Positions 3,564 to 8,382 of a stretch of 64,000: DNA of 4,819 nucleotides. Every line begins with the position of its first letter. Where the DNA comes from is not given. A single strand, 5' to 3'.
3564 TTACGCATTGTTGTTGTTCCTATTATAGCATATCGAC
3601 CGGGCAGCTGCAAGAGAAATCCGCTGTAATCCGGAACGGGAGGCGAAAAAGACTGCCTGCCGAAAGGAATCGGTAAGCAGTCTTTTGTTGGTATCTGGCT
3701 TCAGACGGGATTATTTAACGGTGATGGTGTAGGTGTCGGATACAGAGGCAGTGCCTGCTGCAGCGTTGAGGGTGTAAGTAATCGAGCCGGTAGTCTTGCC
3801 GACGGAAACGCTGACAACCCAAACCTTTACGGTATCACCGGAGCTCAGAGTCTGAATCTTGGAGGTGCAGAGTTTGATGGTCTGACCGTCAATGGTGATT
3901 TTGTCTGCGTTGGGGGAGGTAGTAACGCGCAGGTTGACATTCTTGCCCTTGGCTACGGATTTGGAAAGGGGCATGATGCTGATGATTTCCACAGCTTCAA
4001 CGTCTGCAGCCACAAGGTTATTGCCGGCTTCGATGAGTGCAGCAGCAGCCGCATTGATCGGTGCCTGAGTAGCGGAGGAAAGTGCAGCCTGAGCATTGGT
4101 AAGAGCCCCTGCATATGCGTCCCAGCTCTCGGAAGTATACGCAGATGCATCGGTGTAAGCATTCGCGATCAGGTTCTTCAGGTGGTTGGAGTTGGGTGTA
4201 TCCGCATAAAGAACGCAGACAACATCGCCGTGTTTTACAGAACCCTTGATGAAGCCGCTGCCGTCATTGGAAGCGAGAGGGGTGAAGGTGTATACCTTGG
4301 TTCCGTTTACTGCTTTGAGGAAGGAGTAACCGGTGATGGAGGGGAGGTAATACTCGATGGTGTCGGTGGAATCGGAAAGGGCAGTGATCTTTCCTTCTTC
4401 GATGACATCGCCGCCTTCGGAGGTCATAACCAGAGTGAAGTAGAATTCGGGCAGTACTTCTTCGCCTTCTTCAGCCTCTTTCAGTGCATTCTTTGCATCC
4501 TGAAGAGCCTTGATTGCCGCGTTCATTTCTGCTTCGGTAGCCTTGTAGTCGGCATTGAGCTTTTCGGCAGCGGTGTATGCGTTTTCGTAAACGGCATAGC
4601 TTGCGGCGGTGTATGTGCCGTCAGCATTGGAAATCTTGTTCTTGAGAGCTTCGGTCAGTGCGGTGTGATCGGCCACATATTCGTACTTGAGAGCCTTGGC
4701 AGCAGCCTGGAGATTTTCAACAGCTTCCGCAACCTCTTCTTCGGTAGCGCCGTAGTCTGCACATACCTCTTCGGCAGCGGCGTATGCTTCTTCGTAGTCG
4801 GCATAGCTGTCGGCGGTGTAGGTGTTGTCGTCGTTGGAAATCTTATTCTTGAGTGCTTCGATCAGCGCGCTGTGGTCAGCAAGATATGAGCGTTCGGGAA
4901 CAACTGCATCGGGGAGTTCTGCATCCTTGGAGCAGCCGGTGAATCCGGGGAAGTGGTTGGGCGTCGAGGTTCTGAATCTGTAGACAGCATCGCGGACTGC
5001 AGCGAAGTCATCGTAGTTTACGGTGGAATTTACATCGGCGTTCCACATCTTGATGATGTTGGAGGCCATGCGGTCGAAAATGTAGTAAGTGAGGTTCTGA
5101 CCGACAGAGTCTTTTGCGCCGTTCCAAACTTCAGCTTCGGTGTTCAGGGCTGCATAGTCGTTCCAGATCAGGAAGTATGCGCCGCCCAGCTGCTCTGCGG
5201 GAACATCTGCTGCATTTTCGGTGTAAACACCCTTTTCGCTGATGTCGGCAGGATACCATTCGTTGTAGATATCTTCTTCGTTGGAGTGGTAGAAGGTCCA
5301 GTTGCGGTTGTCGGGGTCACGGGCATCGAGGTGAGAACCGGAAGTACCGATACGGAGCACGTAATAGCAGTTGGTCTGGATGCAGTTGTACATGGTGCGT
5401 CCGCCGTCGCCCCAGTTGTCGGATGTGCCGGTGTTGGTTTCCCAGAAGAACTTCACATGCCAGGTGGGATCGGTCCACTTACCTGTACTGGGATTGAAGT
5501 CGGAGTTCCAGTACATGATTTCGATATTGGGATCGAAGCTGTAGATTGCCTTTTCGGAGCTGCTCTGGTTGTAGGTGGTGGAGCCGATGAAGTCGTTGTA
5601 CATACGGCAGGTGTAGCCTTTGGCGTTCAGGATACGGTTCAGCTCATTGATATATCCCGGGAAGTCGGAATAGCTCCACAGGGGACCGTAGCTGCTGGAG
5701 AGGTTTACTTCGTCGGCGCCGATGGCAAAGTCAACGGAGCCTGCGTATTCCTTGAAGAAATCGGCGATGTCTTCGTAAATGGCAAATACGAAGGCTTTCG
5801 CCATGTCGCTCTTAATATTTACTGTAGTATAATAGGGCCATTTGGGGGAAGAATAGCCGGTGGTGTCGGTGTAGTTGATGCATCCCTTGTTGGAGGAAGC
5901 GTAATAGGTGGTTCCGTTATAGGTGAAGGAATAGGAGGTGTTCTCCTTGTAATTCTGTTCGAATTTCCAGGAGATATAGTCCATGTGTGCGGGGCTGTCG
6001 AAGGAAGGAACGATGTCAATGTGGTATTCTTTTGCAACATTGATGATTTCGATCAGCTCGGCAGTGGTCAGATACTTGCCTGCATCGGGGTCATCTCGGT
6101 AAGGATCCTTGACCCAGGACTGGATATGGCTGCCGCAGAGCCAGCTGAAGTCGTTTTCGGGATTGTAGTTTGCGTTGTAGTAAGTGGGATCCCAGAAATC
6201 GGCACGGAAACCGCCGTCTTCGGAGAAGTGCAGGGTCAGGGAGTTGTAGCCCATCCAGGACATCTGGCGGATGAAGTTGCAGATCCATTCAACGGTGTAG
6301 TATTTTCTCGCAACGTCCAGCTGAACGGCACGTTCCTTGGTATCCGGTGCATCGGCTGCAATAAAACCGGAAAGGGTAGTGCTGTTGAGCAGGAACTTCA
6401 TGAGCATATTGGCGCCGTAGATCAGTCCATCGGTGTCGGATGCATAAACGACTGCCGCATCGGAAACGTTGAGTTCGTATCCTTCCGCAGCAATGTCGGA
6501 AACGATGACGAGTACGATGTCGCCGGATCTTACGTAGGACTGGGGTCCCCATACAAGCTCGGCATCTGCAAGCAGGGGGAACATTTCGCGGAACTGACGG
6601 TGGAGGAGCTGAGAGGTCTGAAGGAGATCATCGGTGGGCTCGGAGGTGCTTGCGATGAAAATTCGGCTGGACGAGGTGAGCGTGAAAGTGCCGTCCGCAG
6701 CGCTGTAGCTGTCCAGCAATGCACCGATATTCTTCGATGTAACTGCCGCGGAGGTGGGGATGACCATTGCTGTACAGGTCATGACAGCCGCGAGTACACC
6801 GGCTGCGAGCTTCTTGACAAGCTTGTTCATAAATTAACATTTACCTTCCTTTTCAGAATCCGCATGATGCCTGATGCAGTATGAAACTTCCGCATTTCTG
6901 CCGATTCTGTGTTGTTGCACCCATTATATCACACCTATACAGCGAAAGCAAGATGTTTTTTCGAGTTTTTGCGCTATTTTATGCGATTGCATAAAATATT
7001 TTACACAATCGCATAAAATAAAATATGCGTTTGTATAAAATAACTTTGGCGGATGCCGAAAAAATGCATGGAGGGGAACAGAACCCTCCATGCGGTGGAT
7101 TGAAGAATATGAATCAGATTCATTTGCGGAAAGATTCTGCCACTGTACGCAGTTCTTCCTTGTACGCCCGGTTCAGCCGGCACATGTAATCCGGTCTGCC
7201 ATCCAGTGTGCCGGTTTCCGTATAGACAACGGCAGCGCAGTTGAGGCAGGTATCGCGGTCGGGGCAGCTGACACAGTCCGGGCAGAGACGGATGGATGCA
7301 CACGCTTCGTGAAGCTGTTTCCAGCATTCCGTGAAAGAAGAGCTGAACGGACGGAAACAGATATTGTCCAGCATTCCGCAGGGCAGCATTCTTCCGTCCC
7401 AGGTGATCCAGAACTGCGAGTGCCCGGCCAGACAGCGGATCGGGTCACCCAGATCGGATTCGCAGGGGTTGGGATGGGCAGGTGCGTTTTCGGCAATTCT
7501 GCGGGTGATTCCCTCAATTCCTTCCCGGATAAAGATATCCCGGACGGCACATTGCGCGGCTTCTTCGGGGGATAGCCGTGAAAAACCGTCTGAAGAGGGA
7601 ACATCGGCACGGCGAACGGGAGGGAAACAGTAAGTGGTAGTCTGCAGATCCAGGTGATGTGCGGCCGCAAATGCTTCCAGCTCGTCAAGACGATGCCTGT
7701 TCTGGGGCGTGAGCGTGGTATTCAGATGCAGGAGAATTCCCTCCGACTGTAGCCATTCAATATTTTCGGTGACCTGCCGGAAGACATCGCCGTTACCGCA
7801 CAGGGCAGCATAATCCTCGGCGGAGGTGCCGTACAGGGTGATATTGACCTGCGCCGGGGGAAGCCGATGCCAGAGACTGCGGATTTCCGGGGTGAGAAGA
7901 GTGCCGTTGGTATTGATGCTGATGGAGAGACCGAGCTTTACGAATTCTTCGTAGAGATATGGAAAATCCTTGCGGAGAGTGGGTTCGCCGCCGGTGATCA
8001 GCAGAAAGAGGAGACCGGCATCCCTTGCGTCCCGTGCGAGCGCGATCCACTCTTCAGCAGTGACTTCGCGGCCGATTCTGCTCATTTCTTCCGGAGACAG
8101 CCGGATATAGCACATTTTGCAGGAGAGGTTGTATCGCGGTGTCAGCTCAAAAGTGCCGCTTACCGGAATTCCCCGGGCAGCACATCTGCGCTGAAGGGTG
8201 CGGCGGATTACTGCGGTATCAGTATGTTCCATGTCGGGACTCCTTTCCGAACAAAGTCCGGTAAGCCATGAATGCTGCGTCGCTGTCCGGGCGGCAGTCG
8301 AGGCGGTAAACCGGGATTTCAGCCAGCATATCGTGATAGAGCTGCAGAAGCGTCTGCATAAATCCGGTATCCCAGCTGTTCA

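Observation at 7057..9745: Compact RiPP-like operon: PqqD RRE, 85-aa peptide, HprK-like kinase and radical SAM/SPASM enzyme, with no cyclase, protease or exporter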

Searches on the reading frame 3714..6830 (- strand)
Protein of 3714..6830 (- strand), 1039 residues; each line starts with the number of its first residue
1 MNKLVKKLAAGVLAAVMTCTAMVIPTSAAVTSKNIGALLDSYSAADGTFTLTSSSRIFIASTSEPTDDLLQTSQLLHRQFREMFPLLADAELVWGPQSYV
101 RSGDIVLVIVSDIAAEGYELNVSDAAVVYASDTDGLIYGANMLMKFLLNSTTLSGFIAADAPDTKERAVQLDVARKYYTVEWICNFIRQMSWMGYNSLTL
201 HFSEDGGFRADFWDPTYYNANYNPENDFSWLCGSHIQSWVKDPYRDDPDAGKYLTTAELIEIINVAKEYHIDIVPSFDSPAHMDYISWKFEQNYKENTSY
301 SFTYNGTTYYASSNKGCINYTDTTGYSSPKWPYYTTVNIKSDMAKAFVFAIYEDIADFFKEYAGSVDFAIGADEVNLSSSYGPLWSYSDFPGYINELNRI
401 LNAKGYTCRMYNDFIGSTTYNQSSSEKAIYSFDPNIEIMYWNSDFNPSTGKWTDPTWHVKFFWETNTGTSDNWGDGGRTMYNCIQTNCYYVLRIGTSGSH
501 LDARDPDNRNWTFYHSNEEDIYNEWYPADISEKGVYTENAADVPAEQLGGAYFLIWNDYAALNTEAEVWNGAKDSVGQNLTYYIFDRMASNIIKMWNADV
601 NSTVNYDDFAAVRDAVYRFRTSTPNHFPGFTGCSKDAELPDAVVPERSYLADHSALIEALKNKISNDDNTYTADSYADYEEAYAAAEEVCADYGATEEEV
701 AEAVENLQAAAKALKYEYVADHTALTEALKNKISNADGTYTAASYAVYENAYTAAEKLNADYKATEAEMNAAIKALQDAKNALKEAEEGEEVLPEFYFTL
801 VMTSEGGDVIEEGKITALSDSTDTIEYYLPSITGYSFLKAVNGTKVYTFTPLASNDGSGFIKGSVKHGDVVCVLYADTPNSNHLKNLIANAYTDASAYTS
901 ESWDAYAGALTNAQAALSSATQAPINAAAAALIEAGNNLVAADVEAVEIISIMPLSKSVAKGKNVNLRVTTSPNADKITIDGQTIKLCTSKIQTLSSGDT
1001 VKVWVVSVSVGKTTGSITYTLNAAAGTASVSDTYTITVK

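Call 19: search_protein_families(library=pfam, proteins=[window:3714-6830:-], max_evalue=0.01)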
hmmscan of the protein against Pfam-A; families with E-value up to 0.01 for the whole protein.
window:3714-6830:- (1039 aa): 3 families
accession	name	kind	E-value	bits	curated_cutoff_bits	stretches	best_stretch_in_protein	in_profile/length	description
PF00728.28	Glyco_hydro_20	-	1.1e-19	71.5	22.3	1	167-377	4-173/348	Glycosyl hydrolase family 20, catalytic domain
PF07554.19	FIVAR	-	8e-10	39.7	29.2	1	655-714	4-70/71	FIVAR domain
PF02838.20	Glyco_hydro_20b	-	2e-05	25.8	26.1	1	42-156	11-119/124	Glycosyl hydrolase family 20, domain 2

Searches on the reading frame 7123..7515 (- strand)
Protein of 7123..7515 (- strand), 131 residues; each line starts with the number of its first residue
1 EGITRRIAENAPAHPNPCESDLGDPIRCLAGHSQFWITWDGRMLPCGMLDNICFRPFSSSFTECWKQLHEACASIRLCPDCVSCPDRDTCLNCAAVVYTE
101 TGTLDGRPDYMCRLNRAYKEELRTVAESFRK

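Call 81: search_protein_families(library=ncbifam, proteins=[window:7123-7515:-], max_evalue=1)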
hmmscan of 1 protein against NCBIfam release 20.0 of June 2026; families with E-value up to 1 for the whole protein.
window:7123-7515:- (131 aa): 4 families
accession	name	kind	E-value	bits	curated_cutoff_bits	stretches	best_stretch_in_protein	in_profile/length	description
TIGR04545.1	rSAM_ahbD_hemeb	equivalog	0.00065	19.2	500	1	28-103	249-327/339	heme b synthase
TIGR04055.1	rSAM_NirJ2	equivalog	0.0014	18.3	500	1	28-102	236-313/326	putative heme d1 biosynthesis radical SAM protein NirJ2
TIGR04084.1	rSAM_AF0577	subfamily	0.08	11.9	225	1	27-127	223-315/347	TIGR04084 family radical SAM/SPASM domain-containing protein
TIGR04303.1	GeoRSP_rSAM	equivalog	0.17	11.4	400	1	31-112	241-324/325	GeoRSP system radical SAM/SPASM protein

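Call 82: search_protein_families(library=pfam, proteins=[window:7123-7515:-], max_evalue=10)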
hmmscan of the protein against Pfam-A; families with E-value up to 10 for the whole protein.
window:7123-7515:- (131 aa): 1 family
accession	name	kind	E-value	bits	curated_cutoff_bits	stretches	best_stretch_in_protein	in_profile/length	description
PF13186.11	SPASM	-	0.48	11.2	21.5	1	28-85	1-58/67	Iron-sulfur cluster-binding domain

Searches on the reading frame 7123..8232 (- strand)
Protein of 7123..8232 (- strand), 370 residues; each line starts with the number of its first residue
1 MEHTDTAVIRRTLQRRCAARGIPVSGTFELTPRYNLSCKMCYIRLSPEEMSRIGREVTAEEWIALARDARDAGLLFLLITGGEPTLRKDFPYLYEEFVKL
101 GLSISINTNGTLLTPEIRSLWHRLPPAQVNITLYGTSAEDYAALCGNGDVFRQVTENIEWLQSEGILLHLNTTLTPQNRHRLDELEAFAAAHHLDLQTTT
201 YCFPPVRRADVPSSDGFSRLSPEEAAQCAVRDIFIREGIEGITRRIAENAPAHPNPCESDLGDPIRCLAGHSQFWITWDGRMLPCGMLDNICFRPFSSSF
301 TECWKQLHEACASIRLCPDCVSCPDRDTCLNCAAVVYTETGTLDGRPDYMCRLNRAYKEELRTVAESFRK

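Call 6: search_protein_families(library=pfam, proteins=[window:7123-8232:-], max_evalue=0.1)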
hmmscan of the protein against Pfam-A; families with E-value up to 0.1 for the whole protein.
window:7123-8232:- (370 aa): 2 families
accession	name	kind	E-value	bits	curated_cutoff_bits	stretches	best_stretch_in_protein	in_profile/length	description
PF04055.27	Radical_SAM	-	7.9e-21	75.4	29.5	1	35-187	8-164/166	Radical SAM superfamily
PF08671.16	SinI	-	0.075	13.2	31.4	0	60-74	3-17/28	Anti-repressor SinI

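Call 7: search_protein_families(library=ncbifam, proteins=[window:7123-8232:-], max_evalue=0.1)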
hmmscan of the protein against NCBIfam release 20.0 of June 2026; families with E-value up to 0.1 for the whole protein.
window:7123-8232:- (370 aa): 56 families (the best 25 are shown)
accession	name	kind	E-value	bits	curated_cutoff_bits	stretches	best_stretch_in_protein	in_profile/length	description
TIGR04545.1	rSAM_ahbD_hemeb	equivalog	1.9e-23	83.4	500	2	28-189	4-162/339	heme b synthase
TIGR04055.1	rSAM_NirJ2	equivalog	1.7e-19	70.6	500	2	30-192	6-164/326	putative heme d1 biosynthesis radical SAM protein NirJ2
TIGR02109.1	PQQ_syn_pqqE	equivalog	2.3e-19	69.6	381.35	1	21-190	4-170/358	pyrroloquinoline quinone biosynthesis protein PqqE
TIGR03962.1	mycofact_rSAM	equivalog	4.6e-19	68.8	265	1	22-352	10-332/339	mycofactocin radical SAM maturase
TIGR02668.1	moaA_archaeal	equivalog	5.7e-19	68.2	325.25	1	29-198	15-183/303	GTP 3',8-cyclase MoaA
TIGR04250.1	SCM_rSAM_ScmE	equivalog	2e-17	63.2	400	1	25-188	4-164/358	SynChlorMet cassette radical SAM/SPASM protein ScmE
TIGR02666.1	moaA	equivalog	1.1e-16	60.8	284.05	1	30-196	16-187/336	GTP 3',8-cyclase MoaA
TIGR04546.1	rSAM_ahbC_deAc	equivalog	1.1e-14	54.1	650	1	28-183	43-194/390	12,18-didecarboxysiroheme deacetylase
TIGR04053.2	TIGR04053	equivalog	2.5e-14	53.3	395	1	27-195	11-179/366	TIGR04053 family radical SAM/SPASM domain-containing protein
NF001199.0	PRK00164.2-1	equivalog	8.5e-14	51.4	231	1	29-197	17-183/308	GTP 3',8-cyclase MoaA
NF045574.1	sacti_mat_StsB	exception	8.8e-14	51.2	625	1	30-190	102-257/466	StsB family radical SAM/SPASM domain sactipeptide maturase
NF050035.1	rSAM_WgK_link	exception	9.7e-13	47.8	650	1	29-183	14-162/367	radical SAM/SPASM peptide maturase WgkB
NF049973.1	radical_Rv1681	equivalog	1.5e-12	47.1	380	1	35-194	83-239/326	Rv1681 family radical SAM protein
TIGR04347.1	pseudo_SAM_Halo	equivalog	1.8e-12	47.3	525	1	27-189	41-199/390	TIGR04347 family pseudo-SAM/SPASM protein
TIGR04051.1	rSAM_NirJ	equivalog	5.7e-12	45.3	515.45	1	28-194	6-168/354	heme d1 biosynthesis radical SAM protein NirJ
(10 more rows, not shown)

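Call 32: find_homologous_proteins(query=window:7123-8232:-, max_evalue=1e-20)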
Query window:7123-8232:- (370 aa): 3242 proteins with E <= 1e-20 among 7489 candidates; the best 120 are listed.
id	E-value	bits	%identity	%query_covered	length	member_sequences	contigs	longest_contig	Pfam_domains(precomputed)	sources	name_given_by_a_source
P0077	6.5e-255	863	99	100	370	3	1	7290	PF04055.28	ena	-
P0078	1.9e-166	572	65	99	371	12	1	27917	PF04055.28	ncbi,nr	ncbi:MAG: radical SAM protein [Clostridia bacterium]|nr:radical SAM protein [Clostridia bacterium]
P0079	5.0e-160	551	63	99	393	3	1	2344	PF04055.28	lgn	-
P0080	2.3e-159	548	64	99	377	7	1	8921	PF04055.28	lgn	-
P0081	7.5e-159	547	63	99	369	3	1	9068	PF04055.28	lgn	-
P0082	9.0e-155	533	62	99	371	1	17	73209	PF04055.28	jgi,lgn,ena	-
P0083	1.1e-151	523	61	98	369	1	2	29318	PF04055.28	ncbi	-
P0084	8.9e-151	520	60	100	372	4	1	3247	PF04055.28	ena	-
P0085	2.3e-150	519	60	99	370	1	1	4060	PF04055.28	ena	-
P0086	3.9e-150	518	61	98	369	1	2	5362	PF04055.28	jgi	-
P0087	9.0e-150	517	61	99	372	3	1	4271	PF04055.28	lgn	-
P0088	1.2e-149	517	61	99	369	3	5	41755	PF04055.28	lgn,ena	-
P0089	2.1e-149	516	61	99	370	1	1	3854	PF04055.28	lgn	-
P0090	2.2e-149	516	59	100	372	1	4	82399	PF04055.28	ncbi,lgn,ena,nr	ncbi:MAG: radical SAM protein [Oscillospiraceae bacterium]|nr:radical SAM protein [Oscillospiraceae 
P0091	2.9e-149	515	58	100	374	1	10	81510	PF04055.28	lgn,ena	-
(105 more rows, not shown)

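Call 34: find_encoding_contigs(protein=P0077, flank=8000, max_places=3)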
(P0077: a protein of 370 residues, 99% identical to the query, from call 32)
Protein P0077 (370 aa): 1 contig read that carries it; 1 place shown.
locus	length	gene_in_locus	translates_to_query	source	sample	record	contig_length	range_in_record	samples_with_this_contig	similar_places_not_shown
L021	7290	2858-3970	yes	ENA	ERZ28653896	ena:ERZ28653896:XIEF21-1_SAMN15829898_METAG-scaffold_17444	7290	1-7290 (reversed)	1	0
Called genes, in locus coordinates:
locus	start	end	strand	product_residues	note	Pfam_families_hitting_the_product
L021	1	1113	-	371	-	?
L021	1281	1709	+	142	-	PF05402:PqqD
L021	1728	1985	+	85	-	-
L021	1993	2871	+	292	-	PF27840:ScmC (weak)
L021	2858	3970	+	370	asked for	PF04055:Radical_SAM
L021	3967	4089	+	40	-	-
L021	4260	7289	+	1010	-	?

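Call 45: search_solved_structures(query=window:7123-8232:-, max_evalue=0.001)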
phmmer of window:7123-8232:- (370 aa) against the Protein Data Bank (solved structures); distinct sequences matched with E-value up to 0.001: 4.
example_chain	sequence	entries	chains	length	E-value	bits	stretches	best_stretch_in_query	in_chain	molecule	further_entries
6efn_A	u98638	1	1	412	4.9e-08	35.5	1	22-183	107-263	Sporulation killing factor maturation protein SkfB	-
6c8v_A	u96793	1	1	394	3.8e-07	32.6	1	23-183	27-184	Coenzyme PQQ synthesis protein E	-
7vob_C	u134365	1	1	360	6.7e-07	31.8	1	33-187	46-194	Cytosylglucuronate decarboxylase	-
7voc_C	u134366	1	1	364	6.9e-07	31.8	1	33-187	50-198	Cytosylglucuronate decarboxylase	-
